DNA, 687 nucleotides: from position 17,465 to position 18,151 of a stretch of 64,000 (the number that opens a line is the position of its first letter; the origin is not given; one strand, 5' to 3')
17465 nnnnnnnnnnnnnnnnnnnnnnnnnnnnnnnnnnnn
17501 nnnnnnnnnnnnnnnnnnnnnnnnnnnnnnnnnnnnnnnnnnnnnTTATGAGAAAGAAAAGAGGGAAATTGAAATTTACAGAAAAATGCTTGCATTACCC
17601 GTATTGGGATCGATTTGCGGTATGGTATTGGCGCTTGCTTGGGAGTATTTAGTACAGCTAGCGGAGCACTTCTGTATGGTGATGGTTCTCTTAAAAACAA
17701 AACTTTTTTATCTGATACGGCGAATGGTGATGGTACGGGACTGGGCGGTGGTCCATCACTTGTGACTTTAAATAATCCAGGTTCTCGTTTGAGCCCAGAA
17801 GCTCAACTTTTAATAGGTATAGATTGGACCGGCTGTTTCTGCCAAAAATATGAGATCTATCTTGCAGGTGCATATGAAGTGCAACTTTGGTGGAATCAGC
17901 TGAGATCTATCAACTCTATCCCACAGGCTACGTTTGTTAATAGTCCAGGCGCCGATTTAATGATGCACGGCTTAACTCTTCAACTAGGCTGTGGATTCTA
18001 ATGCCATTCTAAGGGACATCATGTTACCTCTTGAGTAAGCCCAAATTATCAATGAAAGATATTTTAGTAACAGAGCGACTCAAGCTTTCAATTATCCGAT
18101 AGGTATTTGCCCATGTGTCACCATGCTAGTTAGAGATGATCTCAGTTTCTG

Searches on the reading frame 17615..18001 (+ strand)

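Call 11: search_protein_families(library=pfam, proteins=[window:17615-18001:+], max_evalue=0.001)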
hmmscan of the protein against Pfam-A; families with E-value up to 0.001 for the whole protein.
window:17615-18001:+ (128 aa): 1 family
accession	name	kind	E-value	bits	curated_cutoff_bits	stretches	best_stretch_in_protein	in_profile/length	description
PF05150.18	Legionella_OMP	-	3.3e-09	36.5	25.4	1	1-124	167-277/281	Legionella pneumophila major outer membrane protein precursor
